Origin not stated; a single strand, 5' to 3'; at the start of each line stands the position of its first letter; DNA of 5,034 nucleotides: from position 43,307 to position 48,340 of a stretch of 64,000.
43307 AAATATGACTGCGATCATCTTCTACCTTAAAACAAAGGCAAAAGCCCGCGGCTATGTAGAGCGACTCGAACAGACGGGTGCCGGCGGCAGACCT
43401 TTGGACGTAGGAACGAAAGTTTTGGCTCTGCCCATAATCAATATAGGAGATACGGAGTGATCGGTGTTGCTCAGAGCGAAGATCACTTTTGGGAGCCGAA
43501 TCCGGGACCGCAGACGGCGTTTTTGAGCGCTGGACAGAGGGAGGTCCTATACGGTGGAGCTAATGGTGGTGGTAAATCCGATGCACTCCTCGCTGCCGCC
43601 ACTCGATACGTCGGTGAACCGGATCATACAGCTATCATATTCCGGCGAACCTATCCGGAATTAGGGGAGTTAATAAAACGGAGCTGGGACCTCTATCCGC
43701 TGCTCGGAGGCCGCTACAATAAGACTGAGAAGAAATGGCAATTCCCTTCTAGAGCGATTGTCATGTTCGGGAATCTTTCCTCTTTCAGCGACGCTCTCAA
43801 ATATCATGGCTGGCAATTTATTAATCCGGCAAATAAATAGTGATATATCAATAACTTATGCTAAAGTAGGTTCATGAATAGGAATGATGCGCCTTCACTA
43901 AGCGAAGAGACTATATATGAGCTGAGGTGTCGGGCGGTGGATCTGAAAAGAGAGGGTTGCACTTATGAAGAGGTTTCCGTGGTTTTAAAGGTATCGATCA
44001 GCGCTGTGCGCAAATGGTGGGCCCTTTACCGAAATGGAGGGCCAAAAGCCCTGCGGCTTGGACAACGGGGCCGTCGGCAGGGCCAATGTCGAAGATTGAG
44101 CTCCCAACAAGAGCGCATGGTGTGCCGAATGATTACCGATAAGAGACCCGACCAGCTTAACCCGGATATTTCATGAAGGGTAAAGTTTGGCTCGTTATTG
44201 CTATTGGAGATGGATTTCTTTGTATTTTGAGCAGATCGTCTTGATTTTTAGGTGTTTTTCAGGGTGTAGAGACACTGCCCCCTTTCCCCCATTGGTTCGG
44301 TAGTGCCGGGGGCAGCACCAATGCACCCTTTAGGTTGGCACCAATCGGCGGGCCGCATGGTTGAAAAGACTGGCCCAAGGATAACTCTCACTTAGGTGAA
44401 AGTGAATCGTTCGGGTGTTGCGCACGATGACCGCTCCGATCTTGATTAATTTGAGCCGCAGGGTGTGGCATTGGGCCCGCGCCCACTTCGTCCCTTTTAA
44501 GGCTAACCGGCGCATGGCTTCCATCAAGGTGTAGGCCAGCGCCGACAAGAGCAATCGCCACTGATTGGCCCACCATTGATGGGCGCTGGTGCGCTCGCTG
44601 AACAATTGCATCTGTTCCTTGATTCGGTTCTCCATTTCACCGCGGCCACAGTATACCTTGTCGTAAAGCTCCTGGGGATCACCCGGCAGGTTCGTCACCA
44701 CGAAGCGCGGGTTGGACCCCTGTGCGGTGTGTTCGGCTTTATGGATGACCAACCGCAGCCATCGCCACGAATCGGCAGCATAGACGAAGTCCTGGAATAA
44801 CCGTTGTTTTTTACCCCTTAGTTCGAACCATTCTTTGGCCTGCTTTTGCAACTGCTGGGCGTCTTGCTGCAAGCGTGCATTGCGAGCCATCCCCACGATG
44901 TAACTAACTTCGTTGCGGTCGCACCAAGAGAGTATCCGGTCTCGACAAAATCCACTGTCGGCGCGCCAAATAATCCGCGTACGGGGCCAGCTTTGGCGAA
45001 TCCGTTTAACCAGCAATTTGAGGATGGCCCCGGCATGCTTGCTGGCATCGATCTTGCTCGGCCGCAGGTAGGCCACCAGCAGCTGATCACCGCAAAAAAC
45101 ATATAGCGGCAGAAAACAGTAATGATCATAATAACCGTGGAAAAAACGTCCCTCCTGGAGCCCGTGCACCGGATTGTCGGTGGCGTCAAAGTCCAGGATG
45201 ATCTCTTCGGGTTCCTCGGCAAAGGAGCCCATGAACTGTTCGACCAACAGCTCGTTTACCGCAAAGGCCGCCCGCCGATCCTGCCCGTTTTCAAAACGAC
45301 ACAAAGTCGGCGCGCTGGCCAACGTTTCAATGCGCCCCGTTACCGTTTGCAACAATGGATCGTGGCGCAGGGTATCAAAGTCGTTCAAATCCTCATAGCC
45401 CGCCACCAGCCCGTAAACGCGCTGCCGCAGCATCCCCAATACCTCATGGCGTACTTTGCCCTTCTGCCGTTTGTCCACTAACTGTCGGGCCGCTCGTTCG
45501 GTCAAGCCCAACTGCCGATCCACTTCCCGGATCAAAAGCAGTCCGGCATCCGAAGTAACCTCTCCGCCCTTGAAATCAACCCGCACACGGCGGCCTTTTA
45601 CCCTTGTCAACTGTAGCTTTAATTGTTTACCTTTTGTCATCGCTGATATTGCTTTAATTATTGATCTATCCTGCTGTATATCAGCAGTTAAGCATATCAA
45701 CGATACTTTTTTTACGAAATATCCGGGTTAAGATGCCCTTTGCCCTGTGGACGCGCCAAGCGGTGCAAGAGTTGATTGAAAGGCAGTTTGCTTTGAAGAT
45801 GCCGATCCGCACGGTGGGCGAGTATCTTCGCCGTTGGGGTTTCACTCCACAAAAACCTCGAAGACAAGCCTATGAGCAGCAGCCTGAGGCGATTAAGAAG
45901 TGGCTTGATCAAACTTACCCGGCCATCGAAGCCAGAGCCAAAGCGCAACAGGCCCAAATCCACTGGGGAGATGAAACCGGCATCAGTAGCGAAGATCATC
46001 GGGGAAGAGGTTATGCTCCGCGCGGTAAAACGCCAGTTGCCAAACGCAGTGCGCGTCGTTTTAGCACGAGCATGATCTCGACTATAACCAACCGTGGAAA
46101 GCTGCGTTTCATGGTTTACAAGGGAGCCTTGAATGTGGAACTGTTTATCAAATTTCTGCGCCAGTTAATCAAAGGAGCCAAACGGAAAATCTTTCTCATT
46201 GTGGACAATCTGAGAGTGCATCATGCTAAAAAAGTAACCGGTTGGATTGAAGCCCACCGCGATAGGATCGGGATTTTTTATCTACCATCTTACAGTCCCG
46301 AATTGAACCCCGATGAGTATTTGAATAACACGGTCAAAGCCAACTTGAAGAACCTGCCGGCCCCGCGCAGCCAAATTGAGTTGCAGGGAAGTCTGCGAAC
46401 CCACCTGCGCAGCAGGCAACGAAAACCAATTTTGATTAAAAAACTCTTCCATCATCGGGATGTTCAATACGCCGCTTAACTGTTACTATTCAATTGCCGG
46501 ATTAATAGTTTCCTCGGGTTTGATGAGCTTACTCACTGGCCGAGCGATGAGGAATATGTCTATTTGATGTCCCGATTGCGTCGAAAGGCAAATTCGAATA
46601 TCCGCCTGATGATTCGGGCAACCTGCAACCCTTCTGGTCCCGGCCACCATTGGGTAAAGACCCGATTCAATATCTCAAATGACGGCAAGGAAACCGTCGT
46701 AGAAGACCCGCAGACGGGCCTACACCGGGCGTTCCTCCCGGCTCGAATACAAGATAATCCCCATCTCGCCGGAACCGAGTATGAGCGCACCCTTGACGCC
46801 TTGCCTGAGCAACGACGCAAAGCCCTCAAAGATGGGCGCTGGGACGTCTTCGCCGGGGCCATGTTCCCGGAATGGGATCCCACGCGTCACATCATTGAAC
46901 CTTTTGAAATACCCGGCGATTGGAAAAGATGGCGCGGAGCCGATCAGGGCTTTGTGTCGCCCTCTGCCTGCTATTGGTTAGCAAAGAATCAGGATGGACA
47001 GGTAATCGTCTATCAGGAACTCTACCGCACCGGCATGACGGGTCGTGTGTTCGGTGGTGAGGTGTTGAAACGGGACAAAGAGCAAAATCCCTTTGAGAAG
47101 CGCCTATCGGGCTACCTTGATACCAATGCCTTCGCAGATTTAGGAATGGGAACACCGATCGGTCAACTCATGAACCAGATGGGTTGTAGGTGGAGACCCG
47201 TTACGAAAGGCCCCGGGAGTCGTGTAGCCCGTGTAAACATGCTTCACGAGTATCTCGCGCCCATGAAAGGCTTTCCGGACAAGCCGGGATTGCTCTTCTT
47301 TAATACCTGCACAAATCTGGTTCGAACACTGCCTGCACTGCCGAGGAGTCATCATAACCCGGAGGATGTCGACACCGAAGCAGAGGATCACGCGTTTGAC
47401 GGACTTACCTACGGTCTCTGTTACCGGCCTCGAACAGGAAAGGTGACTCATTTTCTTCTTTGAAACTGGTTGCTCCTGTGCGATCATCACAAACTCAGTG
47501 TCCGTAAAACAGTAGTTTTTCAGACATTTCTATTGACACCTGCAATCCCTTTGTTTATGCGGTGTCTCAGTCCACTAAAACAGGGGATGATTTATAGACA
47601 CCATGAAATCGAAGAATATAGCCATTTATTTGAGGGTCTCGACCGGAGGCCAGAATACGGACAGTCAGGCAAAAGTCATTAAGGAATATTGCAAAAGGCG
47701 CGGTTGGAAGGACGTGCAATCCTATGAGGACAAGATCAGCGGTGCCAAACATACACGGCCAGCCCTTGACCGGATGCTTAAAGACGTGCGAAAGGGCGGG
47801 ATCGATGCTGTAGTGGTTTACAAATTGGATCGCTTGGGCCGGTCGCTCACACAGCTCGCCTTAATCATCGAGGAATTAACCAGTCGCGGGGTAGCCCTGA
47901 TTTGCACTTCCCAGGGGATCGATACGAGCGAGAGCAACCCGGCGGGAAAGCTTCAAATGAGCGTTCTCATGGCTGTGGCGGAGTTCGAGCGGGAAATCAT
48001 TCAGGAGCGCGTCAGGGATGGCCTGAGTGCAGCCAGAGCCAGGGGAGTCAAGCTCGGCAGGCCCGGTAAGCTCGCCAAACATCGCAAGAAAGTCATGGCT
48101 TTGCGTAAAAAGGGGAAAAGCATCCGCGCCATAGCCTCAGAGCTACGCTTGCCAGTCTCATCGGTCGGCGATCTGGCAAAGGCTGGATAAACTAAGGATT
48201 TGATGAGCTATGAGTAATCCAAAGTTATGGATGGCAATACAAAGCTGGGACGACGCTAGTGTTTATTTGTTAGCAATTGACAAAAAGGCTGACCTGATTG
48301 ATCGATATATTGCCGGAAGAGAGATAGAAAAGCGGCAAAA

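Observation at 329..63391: Short perfect tandem duplications (2-30 bp) recur throughout the window and account for several gene disruptions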

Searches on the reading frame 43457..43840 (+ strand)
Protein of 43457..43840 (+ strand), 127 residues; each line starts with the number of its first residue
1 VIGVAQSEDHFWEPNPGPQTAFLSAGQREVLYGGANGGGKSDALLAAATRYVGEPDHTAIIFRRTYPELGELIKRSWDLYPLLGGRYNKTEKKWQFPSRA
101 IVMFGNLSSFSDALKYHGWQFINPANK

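Call 35: search_protein_families(library=pfam, proteins=[window:43457-43840:+])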
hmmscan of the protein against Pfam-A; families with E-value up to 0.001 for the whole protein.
window:43457-43840:+ (127 aa): 0 families

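Call 43: search_protein_families(library=ncbifam, proteins=[window:43457-43840:+], max_evalue=0.01)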
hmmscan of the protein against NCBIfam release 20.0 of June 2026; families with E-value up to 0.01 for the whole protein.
window:43457-43840:+ (127 aa): 0 families

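Call 44: search_protein_families(library=phrogs, proteins=[window:43457-43840:+], max_evalue=0.01)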
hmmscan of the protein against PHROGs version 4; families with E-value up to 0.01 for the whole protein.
window:43457-43840:+ (127 aa): 3 families
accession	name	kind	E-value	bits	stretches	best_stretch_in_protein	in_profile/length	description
phrog_979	-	head and packaging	7.3e-25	88.7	1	8-121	147-265/642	terminase large subunit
phrog_9526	-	head and packaging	1.7e-11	45.1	1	7-121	3-126/280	terminase large subunit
phrog_2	-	head and packaging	2.2e-05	24.4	1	10-111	262-356/807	terminase large subunit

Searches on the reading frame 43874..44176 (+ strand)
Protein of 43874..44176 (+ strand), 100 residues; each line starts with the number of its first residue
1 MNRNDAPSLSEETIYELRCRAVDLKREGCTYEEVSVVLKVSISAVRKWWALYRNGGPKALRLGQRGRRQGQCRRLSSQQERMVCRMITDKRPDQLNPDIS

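Call 35: search_protein_families(library=pfam, proteins=[window:43874-44176:+])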
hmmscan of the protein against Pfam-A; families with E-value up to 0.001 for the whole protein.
window:43874-44176:+ (100 aa): 4 families
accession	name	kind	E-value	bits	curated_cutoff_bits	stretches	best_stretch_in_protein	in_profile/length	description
PF13518.12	HTH_28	-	6.5e-07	29.8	25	1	19-67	3-50/52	Helix-turn-helix domain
PF13551.12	HTH_29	-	1.1e-05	25.8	28.1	1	18-80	1-63/64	Winged helix-turn helix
PF13384.12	HTH_23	-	2.3e-05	24.5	24.6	1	17-60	6-49/50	Homeodomain-like domain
PF13565.12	HTH_32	-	6.8e-05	23.8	33.7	1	45-90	2-44/73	Homeodomain-like domain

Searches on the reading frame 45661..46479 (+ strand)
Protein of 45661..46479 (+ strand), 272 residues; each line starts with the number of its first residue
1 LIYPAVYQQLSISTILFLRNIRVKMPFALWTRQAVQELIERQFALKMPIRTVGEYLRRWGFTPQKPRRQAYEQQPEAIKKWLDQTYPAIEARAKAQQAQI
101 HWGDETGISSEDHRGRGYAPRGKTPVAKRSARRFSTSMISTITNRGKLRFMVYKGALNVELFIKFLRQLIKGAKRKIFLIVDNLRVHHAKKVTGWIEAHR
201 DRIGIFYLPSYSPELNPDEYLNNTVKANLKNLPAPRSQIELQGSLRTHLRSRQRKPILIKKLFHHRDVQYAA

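Call 35: search_protein_families(library=pfam, proteins=[window:45661-46479:+])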
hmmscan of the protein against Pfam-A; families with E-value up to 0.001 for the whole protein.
window:45661-46479:+ (272 aa): 2 families
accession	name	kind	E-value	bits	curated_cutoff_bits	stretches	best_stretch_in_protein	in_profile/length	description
PF13358.12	DDE_3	-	3.1e-40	137.8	28.6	1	100-241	2-145/146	DDE superfamily endonuclease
PF13592.12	HTH_33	-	6.3e-22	77.4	25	1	27-84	2-59/60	Winged helix-turn helix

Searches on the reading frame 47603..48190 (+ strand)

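Call 35: search_protein_families(library=pfam, proteins=[window:47603-48190:+])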
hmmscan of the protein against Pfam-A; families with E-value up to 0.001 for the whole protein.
window:47603-48190:+ (195 aa): 3 families
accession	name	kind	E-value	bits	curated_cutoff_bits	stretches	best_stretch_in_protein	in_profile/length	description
PF00239.26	Resolvase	-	6.8e-46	156.4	23.3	1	6-149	1-144/145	Resolvase, N terminal domain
PF13936.12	HTH_38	-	8.1e-05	22.7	27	0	161-183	10-32/44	Helix-turn-helix domain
PF25787.1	HTH_SB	-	0.00044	20.4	43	1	161-189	12-40/53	Sleeping Beauty transposase HTH domain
